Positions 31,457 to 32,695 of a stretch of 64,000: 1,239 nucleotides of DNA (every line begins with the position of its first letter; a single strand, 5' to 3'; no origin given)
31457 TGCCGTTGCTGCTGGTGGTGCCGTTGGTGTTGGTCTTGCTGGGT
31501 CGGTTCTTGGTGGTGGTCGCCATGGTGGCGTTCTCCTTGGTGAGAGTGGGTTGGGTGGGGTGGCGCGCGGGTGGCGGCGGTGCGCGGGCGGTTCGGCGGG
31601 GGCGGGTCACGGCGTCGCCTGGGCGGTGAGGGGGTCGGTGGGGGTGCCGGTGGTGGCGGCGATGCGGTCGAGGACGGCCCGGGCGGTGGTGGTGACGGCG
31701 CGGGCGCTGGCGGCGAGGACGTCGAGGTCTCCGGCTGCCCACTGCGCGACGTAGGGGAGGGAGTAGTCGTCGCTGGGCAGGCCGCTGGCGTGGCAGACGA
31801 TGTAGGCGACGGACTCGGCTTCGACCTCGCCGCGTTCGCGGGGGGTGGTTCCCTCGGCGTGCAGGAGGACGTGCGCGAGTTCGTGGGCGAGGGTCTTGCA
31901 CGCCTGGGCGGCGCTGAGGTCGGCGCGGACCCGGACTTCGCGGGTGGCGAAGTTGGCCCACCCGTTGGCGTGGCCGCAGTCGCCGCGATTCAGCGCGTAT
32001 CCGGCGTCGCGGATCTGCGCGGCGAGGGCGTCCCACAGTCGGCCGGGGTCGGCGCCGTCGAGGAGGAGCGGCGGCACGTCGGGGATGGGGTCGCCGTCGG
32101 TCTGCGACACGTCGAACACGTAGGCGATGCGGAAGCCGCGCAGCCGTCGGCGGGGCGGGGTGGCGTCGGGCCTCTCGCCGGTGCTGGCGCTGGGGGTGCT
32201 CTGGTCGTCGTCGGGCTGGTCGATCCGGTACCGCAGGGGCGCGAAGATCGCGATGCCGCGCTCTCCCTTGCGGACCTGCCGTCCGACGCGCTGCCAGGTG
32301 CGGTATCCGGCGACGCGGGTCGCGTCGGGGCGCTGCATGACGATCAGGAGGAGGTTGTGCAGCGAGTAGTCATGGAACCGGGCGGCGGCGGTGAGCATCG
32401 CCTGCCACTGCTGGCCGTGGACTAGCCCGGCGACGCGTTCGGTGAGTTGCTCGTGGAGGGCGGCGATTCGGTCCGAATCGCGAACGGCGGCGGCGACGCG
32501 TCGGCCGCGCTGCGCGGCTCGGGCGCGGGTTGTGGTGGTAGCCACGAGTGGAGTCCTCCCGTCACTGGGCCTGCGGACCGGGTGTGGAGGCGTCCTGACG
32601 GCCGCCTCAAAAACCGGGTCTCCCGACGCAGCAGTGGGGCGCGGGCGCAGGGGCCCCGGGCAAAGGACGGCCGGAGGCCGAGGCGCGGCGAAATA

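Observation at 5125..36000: A 15-bp dyad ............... is scattered at intergenic sites across the conjugative element only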

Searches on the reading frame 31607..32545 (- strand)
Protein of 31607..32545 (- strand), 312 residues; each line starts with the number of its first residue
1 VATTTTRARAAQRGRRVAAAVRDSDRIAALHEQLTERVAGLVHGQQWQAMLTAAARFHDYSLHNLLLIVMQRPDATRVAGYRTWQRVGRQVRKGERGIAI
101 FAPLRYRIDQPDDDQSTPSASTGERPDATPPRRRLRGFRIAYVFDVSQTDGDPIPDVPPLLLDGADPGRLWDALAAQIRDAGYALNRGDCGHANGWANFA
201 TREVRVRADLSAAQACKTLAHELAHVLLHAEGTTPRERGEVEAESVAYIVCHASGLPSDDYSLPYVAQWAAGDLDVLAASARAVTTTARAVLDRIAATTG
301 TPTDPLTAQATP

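Call 13: search_protein_families(library=pfam, proteins=[window:31607-32398:-], max_evalue=0.01)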
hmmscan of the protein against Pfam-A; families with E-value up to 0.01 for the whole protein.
window:31607-32398:- (263 aa): 4 families
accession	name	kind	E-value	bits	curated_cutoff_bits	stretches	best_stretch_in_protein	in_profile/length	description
PF08401.16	ArdcN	-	4.1e-10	40.4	22.6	1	4-72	37-102/123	N-terminal domain of anti-restriction factor ArdC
PF06114.19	Peptidase_M78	-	7.7e-07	29.4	22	1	151-199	27-83/123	IrrE N-terminal-like domain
PF12725.13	DUF3810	-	0.0016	18.3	28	1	145-213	169-229/311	Protein of unknown function (DUF3810)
PF20573.4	DUF6782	-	0.0087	15.8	27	0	142-193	66-117/241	Putative metallopeptidase family (DUF6782)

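Call 84: search_protein_families(library=pfam, proteins=[window:31607-32545:-], max_evalue=0.01)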
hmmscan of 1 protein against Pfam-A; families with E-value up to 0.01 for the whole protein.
window:31607-32545:- (312 aa): 4 families
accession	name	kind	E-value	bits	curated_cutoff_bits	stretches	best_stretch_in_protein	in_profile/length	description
PF08401.16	ArdcN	-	3.3e-11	43.9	22.6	1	44-121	28-102/123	N-terminal domain of anti-restriction factor ArdC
PF06114.19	Peptidase_M78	-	9.3e-07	29.1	22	1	200-248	27-83/123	IrrE N-terminal-like domain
PF12725.13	DUF3810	-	0.0019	18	28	1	194-262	169-229/311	Protein of unknown function (DUF3810)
PF10263.15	SprT-like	-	0.004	17.4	25.6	0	209-232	51-78/108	SprT-like family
